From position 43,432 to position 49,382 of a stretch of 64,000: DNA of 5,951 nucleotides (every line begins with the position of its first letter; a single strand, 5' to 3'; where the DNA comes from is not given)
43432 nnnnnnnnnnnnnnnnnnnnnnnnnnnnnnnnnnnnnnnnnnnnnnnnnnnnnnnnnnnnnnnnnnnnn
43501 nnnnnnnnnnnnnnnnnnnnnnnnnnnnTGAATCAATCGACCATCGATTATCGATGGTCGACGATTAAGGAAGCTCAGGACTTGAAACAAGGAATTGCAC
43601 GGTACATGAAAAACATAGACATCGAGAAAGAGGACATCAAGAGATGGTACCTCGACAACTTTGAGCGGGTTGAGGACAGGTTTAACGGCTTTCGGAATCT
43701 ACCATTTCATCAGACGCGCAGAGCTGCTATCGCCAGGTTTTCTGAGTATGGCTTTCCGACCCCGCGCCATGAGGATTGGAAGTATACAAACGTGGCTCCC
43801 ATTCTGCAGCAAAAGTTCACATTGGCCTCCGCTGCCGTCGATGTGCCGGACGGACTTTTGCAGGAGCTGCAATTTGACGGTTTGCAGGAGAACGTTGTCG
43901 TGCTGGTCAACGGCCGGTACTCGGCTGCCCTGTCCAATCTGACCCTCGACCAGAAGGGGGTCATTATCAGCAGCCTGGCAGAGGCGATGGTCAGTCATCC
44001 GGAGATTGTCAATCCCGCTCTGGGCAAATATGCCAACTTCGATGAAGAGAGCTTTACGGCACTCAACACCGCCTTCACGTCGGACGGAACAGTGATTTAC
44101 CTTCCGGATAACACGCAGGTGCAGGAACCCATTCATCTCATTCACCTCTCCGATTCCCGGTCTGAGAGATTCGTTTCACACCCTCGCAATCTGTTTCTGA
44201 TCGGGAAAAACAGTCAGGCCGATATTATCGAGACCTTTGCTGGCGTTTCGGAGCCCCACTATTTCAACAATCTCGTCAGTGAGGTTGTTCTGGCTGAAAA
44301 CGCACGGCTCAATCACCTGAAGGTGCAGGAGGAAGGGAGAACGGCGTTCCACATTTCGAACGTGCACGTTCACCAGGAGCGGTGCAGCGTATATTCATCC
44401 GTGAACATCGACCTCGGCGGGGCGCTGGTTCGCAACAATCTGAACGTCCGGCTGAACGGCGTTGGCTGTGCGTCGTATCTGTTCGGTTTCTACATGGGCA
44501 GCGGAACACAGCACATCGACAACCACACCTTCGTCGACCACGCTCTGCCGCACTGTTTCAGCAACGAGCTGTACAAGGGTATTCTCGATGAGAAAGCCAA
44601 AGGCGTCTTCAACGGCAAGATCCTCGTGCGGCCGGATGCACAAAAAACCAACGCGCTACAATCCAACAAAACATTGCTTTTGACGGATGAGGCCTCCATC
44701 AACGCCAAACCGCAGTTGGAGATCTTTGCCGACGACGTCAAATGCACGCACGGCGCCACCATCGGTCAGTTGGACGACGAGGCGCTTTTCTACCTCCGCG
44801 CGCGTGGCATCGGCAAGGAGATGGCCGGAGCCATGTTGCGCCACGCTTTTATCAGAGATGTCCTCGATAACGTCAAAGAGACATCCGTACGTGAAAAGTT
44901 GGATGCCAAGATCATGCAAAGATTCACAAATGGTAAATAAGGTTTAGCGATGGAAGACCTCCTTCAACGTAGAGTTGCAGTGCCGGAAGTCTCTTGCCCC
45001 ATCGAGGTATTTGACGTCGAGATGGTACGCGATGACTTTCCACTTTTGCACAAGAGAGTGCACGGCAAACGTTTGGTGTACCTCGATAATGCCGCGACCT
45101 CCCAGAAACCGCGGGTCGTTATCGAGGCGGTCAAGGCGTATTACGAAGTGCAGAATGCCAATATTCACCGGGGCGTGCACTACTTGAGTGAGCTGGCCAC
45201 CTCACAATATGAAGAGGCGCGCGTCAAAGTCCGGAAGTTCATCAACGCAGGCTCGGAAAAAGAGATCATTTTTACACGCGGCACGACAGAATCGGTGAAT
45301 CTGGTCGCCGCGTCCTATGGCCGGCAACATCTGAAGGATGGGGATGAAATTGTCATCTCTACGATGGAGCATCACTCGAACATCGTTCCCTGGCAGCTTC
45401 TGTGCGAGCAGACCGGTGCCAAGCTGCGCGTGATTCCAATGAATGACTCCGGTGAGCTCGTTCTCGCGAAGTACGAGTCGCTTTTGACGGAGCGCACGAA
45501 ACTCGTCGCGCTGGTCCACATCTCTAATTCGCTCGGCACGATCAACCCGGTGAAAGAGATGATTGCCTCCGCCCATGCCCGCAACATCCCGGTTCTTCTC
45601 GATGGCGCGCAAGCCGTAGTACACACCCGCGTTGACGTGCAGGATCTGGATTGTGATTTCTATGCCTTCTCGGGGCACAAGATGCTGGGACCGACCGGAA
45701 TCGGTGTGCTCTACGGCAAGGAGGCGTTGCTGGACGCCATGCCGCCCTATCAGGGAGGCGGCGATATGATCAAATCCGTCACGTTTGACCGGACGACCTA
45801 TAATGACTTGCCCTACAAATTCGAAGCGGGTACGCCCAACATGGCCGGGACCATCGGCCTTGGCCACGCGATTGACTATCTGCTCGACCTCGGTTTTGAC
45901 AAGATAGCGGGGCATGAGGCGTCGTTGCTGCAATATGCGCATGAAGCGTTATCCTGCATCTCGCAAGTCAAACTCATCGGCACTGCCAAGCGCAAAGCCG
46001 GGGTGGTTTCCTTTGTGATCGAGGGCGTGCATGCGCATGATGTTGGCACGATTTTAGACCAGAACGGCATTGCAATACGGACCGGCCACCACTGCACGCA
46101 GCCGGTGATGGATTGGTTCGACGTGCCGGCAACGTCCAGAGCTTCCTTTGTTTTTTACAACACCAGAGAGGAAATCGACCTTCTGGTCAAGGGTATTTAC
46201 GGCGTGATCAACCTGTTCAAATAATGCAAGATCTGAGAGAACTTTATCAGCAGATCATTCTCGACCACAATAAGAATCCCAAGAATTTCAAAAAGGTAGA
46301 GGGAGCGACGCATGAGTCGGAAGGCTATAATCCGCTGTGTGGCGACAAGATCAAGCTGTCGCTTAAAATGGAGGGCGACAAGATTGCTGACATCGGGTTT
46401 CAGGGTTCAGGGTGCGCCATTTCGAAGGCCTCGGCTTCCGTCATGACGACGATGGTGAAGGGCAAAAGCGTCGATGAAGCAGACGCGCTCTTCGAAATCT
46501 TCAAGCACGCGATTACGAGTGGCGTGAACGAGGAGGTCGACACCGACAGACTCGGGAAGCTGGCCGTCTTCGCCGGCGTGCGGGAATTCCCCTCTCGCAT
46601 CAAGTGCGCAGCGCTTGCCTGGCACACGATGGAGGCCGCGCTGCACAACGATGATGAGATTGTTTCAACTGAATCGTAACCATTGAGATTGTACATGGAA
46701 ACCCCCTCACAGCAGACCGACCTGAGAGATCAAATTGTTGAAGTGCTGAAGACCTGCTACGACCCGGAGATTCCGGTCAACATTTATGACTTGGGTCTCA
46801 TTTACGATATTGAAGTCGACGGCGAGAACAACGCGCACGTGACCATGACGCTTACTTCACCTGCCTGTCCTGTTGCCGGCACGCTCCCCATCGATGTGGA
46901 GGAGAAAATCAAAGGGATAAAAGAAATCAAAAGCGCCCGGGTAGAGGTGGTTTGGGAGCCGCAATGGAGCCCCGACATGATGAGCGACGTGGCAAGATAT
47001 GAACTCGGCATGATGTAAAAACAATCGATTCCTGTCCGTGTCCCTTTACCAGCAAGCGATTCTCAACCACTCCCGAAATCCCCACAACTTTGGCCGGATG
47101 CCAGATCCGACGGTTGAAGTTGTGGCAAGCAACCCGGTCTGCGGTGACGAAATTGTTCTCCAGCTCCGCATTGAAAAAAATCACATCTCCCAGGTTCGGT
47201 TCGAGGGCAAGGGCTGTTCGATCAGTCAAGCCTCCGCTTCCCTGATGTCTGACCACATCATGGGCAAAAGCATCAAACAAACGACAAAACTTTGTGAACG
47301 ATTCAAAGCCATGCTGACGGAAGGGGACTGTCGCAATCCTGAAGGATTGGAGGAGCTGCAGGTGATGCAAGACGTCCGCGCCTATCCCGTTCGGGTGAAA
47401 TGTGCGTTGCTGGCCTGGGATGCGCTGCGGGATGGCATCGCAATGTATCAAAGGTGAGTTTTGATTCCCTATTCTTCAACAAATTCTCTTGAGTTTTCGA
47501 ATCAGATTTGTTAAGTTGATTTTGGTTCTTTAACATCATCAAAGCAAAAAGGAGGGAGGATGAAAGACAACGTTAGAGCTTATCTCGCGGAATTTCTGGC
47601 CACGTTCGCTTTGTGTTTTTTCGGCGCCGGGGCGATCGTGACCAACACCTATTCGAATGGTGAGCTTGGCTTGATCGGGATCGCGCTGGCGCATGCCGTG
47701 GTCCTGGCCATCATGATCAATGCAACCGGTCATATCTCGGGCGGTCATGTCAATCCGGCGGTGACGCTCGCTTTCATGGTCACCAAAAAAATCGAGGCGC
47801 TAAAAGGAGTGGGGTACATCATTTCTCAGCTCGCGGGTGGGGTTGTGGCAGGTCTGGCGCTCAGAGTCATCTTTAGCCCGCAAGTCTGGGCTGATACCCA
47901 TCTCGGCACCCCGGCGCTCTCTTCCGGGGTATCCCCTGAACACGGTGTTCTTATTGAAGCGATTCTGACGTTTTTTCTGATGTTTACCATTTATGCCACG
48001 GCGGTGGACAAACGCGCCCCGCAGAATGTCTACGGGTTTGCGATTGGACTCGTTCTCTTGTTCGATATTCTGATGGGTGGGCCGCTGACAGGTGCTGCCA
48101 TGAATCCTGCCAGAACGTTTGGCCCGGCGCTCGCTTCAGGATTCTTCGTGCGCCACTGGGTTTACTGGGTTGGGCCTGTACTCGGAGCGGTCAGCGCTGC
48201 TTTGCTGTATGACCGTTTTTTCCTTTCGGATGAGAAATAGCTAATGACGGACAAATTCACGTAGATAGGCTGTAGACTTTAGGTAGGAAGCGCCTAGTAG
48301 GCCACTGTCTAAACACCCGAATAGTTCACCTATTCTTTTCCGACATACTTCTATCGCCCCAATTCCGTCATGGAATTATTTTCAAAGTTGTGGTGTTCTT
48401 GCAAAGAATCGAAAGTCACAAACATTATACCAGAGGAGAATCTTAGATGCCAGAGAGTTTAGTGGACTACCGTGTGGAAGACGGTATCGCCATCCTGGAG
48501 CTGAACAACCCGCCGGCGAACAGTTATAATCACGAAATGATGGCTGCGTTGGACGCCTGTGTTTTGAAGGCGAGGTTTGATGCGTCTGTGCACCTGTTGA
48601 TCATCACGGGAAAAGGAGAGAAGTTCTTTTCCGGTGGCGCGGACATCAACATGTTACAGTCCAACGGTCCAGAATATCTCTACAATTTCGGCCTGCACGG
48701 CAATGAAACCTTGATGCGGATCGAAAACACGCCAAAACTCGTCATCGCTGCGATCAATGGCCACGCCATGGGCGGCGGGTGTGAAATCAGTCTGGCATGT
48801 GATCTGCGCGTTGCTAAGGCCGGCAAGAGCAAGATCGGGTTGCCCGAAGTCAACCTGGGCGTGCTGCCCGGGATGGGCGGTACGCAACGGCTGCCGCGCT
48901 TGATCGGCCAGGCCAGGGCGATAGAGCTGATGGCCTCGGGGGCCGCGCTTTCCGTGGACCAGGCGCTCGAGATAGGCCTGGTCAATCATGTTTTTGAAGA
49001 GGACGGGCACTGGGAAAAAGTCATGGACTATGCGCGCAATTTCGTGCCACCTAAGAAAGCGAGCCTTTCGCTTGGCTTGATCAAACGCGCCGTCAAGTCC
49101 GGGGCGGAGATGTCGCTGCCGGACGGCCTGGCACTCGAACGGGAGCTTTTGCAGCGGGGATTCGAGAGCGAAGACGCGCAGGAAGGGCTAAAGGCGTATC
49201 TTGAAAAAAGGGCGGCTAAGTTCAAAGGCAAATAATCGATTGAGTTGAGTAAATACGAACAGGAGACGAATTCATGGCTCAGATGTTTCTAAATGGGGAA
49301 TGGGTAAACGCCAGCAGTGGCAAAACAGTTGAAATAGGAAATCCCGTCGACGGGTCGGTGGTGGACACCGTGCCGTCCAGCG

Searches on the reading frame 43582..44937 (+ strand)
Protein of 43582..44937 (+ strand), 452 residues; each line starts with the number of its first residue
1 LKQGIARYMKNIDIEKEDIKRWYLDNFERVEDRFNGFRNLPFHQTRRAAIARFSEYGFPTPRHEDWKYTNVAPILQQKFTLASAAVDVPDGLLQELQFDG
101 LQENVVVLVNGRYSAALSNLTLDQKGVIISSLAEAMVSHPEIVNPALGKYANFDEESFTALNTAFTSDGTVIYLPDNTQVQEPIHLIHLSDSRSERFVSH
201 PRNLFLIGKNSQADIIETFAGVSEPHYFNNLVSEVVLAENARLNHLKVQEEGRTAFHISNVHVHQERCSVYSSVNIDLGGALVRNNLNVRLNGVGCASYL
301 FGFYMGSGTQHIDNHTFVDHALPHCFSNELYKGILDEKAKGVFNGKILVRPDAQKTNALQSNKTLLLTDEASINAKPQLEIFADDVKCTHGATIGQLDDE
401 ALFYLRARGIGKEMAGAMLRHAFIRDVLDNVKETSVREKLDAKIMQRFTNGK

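Call 11: search_protein_families(library=pfam, proteins=[window:43582-44937:+], max_evalue=0.00001)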
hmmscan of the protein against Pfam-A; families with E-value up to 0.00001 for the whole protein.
window:43582-44937:+ (452 aa): 2 families
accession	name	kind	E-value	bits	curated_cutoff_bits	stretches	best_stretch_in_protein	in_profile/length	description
PF01458.23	SUFBD_core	-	1.7e-82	276.8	27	1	195-423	6-232/232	SUF system FeS cluster assembly, SufBD core domain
PF19295.5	SufBD_N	-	6.3e-31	107.8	23.5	1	20-185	4-171/172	SufBD protein N-terminal region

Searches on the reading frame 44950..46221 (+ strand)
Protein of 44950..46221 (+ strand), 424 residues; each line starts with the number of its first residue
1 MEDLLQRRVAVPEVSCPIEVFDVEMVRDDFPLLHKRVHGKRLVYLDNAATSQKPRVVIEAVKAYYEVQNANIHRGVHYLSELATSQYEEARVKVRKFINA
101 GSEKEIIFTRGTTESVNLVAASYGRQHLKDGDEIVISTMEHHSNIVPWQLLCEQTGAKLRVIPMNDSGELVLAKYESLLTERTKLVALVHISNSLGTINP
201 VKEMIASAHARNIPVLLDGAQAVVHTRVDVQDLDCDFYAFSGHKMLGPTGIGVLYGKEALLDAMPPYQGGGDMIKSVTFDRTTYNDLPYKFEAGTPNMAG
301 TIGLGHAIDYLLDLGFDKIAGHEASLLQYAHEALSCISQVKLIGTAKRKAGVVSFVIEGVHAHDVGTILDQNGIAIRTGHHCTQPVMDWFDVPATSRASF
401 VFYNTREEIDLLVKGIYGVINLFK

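Call 11: search_protein_families(library=pfam, proteins=[window:44950-46221:+], max_evalue=0.00001)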
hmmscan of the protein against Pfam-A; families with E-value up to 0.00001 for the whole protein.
window:44950-46221:+ (424 aa): 2 families
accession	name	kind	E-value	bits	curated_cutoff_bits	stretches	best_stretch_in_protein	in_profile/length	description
PF00266.25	Aminotran_5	-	1.4e-154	515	21.5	1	43-412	1-371/371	Aminotransferase class-V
PF01212.27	Beta_elim_lyase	-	5e-06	26.5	27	1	102-353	47-236/288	Beta-eliminating lyase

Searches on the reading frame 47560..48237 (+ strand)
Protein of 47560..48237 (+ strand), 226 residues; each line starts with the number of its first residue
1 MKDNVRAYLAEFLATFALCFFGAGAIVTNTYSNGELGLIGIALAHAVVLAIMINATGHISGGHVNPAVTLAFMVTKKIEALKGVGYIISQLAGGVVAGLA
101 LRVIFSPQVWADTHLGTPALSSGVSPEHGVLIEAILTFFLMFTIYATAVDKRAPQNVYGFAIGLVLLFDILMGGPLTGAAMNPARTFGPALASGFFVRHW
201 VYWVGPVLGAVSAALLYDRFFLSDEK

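Call 11: search_protein_families(library=pfam, proteins=[window:47560-48237:+], max_evalue=0.00001)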
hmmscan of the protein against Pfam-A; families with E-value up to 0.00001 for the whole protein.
window:47560-48237:+ (226 aa): 1 family
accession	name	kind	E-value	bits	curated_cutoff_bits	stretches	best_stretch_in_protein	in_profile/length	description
PF00230.25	MIP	-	1.3e-61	208.6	25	1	3-217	6-222/222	Major intrinsic protein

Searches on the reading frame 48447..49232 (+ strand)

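Call 9: search_protein_families(library=ncbifam, proteins=[window:48447-49232:+], max_evalue=0.00001)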
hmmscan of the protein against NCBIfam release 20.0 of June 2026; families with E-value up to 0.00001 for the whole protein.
window:48447-49232:+ (262 aa): 73 families (the best 25 are shown)
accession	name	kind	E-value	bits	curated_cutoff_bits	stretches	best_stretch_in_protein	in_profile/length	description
NF005803.0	PRK07658.1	equivalog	1.7e-64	217.7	313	1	6-262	4-257/257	enoyl-CoA hydratase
NF004475.0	PRK05809.1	subfamily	2.4e-63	214.1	394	1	9-262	9-260/260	short-chain-enoyl-CoA hydratase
NF006007.0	PRK08138.1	subfamily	4.6e-58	196.6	355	1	8-262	12-261/261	enoyl-CoA hydratase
NF006566.0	PRK09076.1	subfamily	3.1e-57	194.1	286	1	6-260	7-258/260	enoyl-CoA hydratase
NF005802.0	PRK07657.1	equivalog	9.8e-56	189.1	363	1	10-262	10-260/260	enoyl-CoA hydratase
NF007239.0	PRK09674.1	equivalog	1.4e-52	178.7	371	1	8-262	8-257/257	2,3-dehydroadipyl-CoA hydratase PaaF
NF004634.0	PRK05980.1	equivalog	5e-52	176.9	375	1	5-260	4-261/263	crotonase/enoyl-CoA hydratase family protein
NF004517.0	PRK05862.1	equivalog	1.1e-50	172.5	396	1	11-260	11-255/257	enoyl-CoA hydratase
NF051848.1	EnCoAHydtEchA19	equivalog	5.7e-49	167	400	1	12-262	8-258/258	enoyl-CoA hydratase EchA19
TIGR02280.1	PaaB1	equivalog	1.4e-42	146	345.15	1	9-262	4-256/256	2-(1,2-epoxy-1,2-dihydrophenyl)acetyl-CoA isomerase PaaG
NF042430.2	EnCoAhydt_DpgD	equivalog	1.7e-42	145.7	400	1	8-261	1-257/258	enoyl-CoA-hydratase DpgD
NF004781.0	PRK06127.1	subfamily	6.5e-41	140.8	291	1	7-262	14-269/269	enoyl-CoA hydratase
NF006100.0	PRK08252.1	subfamily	1.8e-40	139.1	282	1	5-262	4-254/254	crotonase/enoyl-CoA hydratase family protein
NF004635.0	PRK05981.1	equivalog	1.3e-39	136.3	351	1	6-262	6-266/266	enoyl-CoA hydratase/isomerase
NF046063.1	oxepin_alt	equivalog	1.8e-39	135.8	300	1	9-257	5-253/254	oxepin-CoA hydrolase, alternative type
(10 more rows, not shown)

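Call 10: search_protein_families(library=pfam, proteins=[window:48447-49232:+], max_evalue=0.0001)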
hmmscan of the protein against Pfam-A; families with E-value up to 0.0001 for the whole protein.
window:48447-49232:+ (262 aa): 2 families
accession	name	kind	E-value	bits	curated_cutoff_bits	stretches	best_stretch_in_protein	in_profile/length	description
PF00378.25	ECH_1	-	1.3e-54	185.7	27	1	11-261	3-250/251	Enoyl-CoA hydratase/isomerase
PF16113.10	ECH_2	-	2.4e-31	109.9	27.2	1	15-186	2-175/335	Enoyl-CoA hydratase/isomerase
